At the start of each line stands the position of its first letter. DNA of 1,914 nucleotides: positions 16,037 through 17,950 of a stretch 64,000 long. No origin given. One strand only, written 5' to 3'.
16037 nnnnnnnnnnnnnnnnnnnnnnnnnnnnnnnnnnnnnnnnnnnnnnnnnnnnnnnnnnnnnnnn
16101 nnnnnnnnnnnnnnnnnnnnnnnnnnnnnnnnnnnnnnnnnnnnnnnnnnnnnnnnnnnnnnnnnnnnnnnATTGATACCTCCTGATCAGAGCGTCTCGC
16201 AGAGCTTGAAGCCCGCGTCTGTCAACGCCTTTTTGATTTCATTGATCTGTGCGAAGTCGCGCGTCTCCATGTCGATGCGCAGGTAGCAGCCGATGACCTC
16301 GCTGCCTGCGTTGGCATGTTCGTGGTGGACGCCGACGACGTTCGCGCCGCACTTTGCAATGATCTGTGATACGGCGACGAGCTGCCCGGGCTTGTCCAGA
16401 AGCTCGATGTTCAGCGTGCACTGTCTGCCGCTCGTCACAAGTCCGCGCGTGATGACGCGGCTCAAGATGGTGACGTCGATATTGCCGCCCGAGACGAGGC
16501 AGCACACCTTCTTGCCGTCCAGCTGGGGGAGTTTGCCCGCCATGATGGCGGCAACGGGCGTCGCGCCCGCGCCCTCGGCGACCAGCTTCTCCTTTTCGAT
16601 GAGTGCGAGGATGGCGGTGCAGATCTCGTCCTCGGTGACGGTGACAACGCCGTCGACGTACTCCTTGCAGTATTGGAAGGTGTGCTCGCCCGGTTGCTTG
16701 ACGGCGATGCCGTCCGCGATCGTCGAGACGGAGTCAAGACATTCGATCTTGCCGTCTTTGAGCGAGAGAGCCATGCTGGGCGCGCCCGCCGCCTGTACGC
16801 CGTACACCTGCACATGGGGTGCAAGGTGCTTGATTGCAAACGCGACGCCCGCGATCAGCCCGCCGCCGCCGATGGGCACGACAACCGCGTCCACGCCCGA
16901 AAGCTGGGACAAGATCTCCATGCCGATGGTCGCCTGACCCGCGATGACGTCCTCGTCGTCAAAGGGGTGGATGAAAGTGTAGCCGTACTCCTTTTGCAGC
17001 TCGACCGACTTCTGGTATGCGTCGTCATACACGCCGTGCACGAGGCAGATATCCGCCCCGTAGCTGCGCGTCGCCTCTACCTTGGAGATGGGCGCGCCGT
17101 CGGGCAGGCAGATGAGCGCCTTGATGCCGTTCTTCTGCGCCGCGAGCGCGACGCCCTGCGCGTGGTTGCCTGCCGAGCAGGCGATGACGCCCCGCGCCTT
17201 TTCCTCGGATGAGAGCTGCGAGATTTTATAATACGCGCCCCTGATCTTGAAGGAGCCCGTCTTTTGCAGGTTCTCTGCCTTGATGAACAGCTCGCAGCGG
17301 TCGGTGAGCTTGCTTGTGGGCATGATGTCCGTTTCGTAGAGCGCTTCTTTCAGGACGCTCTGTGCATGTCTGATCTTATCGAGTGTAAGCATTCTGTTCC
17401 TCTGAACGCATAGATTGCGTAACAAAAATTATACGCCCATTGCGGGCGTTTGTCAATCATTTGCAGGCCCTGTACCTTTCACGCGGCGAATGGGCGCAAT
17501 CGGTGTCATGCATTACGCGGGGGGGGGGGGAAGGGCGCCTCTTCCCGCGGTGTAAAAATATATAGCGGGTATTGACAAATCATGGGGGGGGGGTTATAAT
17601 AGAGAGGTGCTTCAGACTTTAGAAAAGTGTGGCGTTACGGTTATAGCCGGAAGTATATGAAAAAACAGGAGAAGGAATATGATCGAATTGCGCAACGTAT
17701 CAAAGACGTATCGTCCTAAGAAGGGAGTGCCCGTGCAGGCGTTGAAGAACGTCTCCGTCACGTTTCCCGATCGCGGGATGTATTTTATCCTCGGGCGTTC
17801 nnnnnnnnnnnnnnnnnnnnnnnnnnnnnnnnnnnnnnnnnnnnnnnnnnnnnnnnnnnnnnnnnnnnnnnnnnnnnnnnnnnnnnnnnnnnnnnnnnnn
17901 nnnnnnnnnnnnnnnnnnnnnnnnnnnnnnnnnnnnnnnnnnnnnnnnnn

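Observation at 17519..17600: Perfect consensus promoter with a G10 tract in its spacer, plus a G12 tract upstream: candidate phase-variable switch for a MacB-like ABC transporter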

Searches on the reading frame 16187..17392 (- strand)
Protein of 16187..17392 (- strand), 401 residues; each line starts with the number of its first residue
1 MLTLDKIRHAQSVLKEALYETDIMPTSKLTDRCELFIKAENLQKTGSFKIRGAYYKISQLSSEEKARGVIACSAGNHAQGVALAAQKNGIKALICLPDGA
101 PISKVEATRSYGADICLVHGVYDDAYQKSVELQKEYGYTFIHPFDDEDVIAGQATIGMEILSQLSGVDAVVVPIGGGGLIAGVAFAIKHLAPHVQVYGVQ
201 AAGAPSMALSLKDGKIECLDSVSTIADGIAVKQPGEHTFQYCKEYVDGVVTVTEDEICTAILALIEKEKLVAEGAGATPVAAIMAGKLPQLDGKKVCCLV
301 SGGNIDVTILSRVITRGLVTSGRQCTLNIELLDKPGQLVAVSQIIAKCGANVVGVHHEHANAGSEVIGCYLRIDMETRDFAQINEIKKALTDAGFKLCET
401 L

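Call 6: search_protein_families(library=pfam, proteins=[window:16187-17392:-])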
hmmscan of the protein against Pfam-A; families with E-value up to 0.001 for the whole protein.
window:16187-17392:- (401 aa): 2 families
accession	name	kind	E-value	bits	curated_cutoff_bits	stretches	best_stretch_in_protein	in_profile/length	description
PF00291.31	PALP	-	4.6e-87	292.5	35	1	19-302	6-295/295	Pyridoxal-phosphate dependent enzyme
PF13291.12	ACT_4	-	0.00042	21.4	27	0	325-390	7-69/80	ACT domain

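Call 7: search_protein_families(library=ncbifam, proteins=[window:16187-17392:-])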
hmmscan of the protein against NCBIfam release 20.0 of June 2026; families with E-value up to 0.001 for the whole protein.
window:16187-17392:- (401 aa): 41 families (the best 25 are shown)
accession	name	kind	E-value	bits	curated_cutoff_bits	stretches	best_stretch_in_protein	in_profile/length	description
TIGR01127.1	ilvA_1Cterm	equivalog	8e-140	466.1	378.75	1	32-397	14-378/380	threonine ammonia-lyase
NF005600.0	PRK07334.1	equivalog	5.9e-123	410.5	496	1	1-396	9-403/408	threonine ammonia-lyase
NF006389.0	PRK08638.1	equivalog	8.1e-109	363.6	453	1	2-316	9-326/333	bifunctional threonine ammonia-lyase/L-serine ammonia-lyase TdcB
NF006674.0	PRK09224.1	subfamily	1.7e-98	330.5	577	1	14-397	19-400/508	threonine ammonia-lyase IlvA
TIGR01124.1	ilvA_2Cterm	equivalog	1.4e-96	324.1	411.3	1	12-397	9-392/499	threonine ammonia-lyase, biosynthetic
NF006390.0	PRK08639.1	equivalog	2.6e-92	310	421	1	3-340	8-350/418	threonine ammonia-lyase IlvA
NF009130.0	PRK12483.1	subfamily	1.3e-91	307.8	801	1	20-396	37-412/521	threonine ammonia-lyase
TIGR02079.1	THD1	equivalog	1.2e-87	294.3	440.55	1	6-340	2-342/410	threonine ammonia-lyase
NF005680.0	PRK07476.1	equivalog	7.6e-84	281.5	413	1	2-316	5-322/326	hydroxyectoine utilization dehydratase EutB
NF005454.0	PRK07048.1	equivalog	1.3e-83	280.8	452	1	3-314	8-320/324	threo-3-hydroxy-L-aspartate ammonia-lyase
NF005292.0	PRK06815.1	equivalog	9.4e-81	271.3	371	1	4-314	5-317/320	threonine/serine dehydratase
TIGR02991.1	ectoine_eutB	equivalog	2.5e-75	253.4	413.35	1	3-314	2-315/317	hydroxyectoine utilization dehydratase EutB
NF045641.2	BHydaspDhtseBhcB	equivalog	3.1e-72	243.3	550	1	3-308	3-308/312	beta-hydroxyaspartate dehydratase BhcB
NF006455.0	PRK08813.1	equivalog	1.4e-70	238.4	489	1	12-315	31-320/374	threonine dehydratase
NF006094.0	PRK08246.1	subfamily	2.9e-70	237.1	331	1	2-308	5-307/310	serine/threonine dehydratase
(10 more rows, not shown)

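Call 8: find_encoding_contigs(protein=window:16187-17392:-, flank=4000, max_places=10)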
Protein window:16187-17392:- (401 aa): 22 contigs read that carry it; 10 places shown.
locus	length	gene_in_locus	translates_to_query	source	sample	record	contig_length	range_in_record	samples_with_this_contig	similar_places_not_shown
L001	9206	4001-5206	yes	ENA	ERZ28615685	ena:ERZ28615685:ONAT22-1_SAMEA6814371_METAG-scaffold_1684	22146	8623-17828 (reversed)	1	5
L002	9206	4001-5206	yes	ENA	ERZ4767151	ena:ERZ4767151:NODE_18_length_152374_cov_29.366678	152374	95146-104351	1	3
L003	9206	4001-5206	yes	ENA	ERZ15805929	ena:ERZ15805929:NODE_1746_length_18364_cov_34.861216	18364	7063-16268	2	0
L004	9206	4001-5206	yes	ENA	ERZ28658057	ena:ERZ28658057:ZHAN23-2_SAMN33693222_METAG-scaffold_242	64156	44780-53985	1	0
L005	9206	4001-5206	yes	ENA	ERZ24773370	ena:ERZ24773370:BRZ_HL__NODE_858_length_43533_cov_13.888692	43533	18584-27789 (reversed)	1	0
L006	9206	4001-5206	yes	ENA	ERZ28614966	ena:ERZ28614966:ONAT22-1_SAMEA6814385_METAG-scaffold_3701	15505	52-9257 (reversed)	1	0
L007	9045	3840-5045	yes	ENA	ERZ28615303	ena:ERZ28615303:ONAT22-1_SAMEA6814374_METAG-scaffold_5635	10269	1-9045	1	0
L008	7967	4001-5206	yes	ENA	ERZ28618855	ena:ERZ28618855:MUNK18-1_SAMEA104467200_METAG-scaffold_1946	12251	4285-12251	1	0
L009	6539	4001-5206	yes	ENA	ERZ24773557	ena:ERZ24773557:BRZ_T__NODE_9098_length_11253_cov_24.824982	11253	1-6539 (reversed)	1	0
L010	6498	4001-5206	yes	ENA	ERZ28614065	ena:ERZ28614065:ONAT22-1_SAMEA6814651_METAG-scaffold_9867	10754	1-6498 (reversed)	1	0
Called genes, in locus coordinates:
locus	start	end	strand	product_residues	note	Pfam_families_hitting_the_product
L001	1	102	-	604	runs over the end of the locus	PF00009:GTP_EFTU, PF03144:GTP_EFTU_D2, PF00679:EFG_C, PF06421:LepA_C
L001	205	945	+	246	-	PF03009:GDPD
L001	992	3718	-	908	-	PF00005:ABC_tran, PF02463:SMC_N (weak), PF02687:FtsX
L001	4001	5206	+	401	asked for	PF00291:PALP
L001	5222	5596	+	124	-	PF01042:Ribonuc_L-PSP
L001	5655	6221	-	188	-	-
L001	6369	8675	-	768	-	PF00343:Phosphorylase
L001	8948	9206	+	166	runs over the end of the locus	PF01257:2Fe-2S_thioredx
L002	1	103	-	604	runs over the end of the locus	PF00009:GTP_EFTU, PF03144:GTP_EFTU_D2, PF00679:EFG_C, PF06421:LepA_C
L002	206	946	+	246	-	PF03009:GDPD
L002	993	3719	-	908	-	PF00005:ABC_tran, PF02463:SMC_N (weak), PF02687:FtsX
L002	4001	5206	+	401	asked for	PF00291:PALP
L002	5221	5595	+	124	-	PF01042:Ribonuc_L-PSP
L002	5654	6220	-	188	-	-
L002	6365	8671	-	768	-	PF00343:Phosphorylase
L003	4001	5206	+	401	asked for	PF00291:PALP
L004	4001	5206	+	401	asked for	PF00291:PALP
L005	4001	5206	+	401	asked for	PF00291:PALP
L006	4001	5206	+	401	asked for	PF00291:PALP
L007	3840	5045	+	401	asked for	PF00291:PALP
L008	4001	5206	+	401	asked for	PF00291:PALP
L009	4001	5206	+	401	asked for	PF00291:PALP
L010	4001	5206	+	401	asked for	PF00291:PALP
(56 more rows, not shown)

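Call 19: list_cluster_members(proteins=[window:16187-17392:-, P0001])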
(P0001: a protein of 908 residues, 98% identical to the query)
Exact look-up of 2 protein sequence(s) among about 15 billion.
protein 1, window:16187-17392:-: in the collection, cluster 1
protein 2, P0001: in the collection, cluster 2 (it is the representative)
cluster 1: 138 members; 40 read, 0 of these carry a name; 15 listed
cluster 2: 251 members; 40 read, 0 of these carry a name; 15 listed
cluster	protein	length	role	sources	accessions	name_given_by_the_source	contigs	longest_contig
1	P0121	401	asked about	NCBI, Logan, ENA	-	-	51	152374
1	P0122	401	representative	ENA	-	-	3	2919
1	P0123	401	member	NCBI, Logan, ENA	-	-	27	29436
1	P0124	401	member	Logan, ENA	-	-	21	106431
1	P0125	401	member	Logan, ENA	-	-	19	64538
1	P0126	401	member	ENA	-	-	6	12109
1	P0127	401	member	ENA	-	-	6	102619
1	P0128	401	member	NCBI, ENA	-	-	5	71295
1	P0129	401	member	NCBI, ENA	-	-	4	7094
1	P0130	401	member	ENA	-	-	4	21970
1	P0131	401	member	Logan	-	-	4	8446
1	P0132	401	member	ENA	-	-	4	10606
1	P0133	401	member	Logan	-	-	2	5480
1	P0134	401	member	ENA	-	-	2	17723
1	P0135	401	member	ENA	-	-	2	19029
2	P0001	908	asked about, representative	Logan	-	-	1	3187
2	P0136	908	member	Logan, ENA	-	-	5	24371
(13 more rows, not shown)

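Call 20: find_encoding_contigs(protein=P0123, flank=1200, max_places=10)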
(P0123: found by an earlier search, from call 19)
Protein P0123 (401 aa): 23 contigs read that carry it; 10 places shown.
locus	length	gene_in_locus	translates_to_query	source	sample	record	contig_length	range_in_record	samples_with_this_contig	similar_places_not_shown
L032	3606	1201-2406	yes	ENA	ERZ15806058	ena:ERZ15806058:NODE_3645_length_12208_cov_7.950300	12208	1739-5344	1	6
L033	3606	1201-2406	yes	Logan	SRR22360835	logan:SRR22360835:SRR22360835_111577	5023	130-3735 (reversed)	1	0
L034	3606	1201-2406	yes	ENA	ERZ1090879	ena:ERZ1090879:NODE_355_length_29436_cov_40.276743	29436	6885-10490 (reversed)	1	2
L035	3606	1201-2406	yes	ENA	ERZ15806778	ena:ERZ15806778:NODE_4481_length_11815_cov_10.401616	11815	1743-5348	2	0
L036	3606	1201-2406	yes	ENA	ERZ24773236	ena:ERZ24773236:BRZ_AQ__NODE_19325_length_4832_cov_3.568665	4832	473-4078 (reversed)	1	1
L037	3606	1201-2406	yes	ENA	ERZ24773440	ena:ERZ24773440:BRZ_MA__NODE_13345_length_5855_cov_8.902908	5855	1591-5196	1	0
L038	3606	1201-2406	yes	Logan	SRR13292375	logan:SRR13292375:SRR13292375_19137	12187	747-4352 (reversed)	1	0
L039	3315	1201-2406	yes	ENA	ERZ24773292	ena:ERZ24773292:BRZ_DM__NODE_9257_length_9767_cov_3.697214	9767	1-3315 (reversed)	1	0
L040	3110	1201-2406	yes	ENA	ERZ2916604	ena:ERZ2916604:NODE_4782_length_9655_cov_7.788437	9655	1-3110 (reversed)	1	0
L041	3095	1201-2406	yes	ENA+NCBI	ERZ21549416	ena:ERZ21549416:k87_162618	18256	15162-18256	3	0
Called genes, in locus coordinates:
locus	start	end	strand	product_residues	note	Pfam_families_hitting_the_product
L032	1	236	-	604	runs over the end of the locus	PF00009:GTP_EFTU, PF03144:GTP_EFTU_D2, PF00679:EFG_C, PF06421:LepA_C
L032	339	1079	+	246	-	PF03009:GDPD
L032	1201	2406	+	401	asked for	PF00291:PALP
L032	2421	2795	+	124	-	PF01042:Ribonuc_L-PSP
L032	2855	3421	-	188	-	-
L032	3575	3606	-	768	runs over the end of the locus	PF00343:Phosphorylase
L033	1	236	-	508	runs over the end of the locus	?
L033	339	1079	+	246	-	PF03009:GDPD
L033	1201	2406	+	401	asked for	PF00291:PALP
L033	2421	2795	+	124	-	PF01042:Ribonuc_L-PSP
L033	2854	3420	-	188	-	-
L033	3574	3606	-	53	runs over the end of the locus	?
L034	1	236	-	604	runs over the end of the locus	PF00009:GTP_EFTU, PF03144:GTP_EFTU_D2, PF00679:EFG_C, PF06421:LepA_C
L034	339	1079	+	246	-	PF03009:GDPD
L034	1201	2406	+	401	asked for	PF00291:PALP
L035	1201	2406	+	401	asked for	PF00291:PALP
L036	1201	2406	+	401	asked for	PF00291:PALP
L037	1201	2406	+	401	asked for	PF00291:PALP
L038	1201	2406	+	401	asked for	PF00291:PALP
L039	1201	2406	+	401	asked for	PF00291:PALP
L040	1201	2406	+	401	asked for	PF00291:PALP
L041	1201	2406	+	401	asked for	PF00291:PALP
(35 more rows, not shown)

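Call 21: find_encoding_contigs(protein=P0124, flank=1200, max_places=10)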
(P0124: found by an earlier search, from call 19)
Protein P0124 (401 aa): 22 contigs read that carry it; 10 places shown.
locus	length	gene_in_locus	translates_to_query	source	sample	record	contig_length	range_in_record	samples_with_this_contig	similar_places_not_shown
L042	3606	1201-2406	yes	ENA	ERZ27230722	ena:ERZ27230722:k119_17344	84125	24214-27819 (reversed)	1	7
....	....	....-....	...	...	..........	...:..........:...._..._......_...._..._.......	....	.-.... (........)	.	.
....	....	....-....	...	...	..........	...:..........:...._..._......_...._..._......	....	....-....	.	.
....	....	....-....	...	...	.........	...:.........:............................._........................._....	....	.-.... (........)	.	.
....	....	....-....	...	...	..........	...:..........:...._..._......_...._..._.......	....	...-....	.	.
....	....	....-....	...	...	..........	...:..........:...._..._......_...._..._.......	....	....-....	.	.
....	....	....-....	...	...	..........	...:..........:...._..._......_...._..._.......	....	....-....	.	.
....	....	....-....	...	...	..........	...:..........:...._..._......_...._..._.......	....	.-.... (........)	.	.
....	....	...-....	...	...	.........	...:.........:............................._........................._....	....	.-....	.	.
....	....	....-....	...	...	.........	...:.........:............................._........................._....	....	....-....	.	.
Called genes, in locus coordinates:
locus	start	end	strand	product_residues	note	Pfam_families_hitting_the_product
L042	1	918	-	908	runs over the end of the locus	PF00005:ABC_tran, PF02463:SMC_N (weak), PF02687:FtsX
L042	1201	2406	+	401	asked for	PF00291:PALP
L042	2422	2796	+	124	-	PF01042:Ribonuc_L-PSP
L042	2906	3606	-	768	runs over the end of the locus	PF00343:Phosphorylase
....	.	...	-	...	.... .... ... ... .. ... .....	?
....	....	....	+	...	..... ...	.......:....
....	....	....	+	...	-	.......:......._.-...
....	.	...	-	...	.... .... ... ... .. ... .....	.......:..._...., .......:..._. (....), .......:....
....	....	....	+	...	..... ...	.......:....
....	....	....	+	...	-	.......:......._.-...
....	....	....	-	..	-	?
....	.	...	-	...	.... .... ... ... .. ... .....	?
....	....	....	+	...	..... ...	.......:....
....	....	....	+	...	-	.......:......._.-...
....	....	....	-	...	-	?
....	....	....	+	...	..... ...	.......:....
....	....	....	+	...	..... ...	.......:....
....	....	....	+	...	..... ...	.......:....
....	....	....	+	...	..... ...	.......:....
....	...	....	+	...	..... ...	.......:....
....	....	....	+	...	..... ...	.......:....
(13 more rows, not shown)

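Call 22: find_encoding_contigs(protein=P0125, flank=1200, max_places=10)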
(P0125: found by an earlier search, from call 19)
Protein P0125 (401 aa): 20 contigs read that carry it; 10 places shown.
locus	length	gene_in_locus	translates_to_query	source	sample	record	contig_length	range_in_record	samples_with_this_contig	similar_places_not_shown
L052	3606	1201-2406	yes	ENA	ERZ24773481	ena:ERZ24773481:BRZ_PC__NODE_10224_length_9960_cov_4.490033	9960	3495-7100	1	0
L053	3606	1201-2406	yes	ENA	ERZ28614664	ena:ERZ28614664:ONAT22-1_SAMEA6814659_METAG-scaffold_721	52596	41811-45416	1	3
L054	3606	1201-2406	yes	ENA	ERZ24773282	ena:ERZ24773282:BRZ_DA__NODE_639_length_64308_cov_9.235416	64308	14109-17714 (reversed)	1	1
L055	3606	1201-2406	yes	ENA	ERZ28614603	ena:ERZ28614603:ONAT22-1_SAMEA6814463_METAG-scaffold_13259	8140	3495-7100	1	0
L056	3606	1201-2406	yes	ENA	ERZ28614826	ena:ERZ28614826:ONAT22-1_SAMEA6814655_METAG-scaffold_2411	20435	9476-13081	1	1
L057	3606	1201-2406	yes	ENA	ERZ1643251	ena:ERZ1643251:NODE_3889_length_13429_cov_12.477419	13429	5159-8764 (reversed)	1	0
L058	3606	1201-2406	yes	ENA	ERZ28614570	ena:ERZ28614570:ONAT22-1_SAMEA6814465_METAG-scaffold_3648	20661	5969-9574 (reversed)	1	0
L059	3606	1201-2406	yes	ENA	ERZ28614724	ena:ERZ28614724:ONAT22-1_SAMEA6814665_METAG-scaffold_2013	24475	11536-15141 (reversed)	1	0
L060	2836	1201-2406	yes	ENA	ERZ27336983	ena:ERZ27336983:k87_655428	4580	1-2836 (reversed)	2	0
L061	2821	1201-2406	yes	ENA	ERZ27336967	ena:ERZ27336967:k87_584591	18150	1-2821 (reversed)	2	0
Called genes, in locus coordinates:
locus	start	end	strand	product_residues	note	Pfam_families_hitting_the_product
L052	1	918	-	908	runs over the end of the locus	PF00005:ABC_tran, PF02463:SMC_N (weak), PF02687:FtsX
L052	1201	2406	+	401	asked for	PF00291:PALP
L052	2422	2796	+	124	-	PF01042:Ribonuc_L-PSP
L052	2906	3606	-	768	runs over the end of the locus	PF00343:Phosphorylase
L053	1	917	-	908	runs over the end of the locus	PF00005:ABC_tran, PF02463:SMC_N (weak), PF02687:FtsX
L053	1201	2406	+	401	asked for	PF00291:PALP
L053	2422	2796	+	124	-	PF01042:Ribonuc_L-PSP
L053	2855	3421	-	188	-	-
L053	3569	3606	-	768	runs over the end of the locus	PF00343:Phosphorylase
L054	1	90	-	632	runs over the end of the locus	PF02687:FtsX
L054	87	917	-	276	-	PF02463:SMC_N, PF00005:ABC_tran, PF13304:AAA_21 (faint)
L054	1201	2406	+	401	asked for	PF00291:PALP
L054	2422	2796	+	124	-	PF01042:Ribonuc_L-PSP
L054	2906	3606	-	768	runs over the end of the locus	PF00343:Phosphorylase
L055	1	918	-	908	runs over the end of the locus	PF00005:ABC_tran, PF02463:SMC_N (weak), PF02687:FtsX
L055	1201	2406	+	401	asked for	PF00291:PALP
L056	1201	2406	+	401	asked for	PF00291:PALP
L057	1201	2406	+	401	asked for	PF00291:PALP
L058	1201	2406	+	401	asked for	PF00291:PALP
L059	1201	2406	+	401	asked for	PF00291:PALP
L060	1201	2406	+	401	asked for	PF00291:PALP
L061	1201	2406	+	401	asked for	PF00291:PALP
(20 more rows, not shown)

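Call 55: find_encoding_contigs(protein=P0136, flank=1500, max_places=10)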
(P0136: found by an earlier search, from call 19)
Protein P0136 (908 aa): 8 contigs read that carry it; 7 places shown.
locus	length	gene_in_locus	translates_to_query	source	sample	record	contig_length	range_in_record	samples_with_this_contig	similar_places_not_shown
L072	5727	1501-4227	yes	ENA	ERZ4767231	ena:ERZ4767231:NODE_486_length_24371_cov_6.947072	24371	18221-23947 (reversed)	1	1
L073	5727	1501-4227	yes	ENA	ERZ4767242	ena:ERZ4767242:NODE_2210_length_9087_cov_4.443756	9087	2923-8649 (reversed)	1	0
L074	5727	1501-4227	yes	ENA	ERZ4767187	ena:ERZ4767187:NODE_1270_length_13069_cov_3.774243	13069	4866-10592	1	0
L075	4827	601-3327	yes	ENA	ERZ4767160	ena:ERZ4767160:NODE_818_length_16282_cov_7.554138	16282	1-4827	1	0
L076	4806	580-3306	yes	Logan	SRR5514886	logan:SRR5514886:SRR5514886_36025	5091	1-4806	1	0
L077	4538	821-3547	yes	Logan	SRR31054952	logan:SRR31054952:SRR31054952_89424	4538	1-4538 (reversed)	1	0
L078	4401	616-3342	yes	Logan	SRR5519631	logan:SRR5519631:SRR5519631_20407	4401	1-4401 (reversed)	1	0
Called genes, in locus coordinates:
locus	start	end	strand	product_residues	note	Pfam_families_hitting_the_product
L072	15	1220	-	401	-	PF00291:PALP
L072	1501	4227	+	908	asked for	PF00005:ABC_tran, PF02463:SMC_N (weak), PF02687:FtsX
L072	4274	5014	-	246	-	PF03009:GDPD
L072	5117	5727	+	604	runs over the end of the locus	PF00009:GTP_EFTU, PF03144:GTP_EFTU_D2, PF00679:EFG_C, PF06421:LepA_C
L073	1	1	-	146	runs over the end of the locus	?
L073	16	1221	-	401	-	PF00291:PALP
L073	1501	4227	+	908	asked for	PF00005:ABC_tran, PF02463:SMC_N (weak), PF02687:FtsX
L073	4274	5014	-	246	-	PF03009:GDPD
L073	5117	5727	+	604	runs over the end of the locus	PF00009:GTP_EFTU, PF03144:GTP_EFTU_D2, PF00679:EFG_C, PF06421:LepA_C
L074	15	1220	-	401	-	PF00291:PALP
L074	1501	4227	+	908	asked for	PF00005:ABC_tran, PF02463:SMC_N (weak), PF02687:FtsX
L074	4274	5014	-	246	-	PF03009:GDPD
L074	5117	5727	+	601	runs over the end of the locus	PF00009:GTP_EFTU, PF03144:GTP_EFTU_D2, PF00679:EFG_C, PF06421:LepA_C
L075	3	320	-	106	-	?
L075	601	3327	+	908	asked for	PF00005:ABC_tran, PF02463:SMC_N (weak), PF02687:FtsX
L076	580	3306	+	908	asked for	PF00005:ABC_tran, PF02463:SMC_N (weak), PF02687:FtsX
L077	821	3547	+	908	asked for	PF00005:ABC_tran, PF02463:SMC_N (weak), PF02687:FtsX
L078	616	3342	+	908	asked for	PF00005:ABC_tran, PF02463:SMC_N (weak), PF02687:FtsX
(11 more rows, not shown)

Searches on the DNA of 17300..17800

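Call 29: search_rna_families(source=window, start=17300, end=17800, threshold=evalue, max_evalue=1)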
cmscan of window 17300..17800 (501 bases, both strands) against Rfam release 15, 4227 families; matches with E-value up to 1: 0.
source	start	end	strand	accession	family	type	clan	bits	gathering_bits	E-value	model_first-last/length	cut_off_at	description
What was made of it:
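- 17601..17678 (+): 5'-UTR, with the predicted transcription start near 17607 and the RBS AGGAG at 17667-17671. No known RNA family and no significant structure. Rfam found nothing (call 29).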
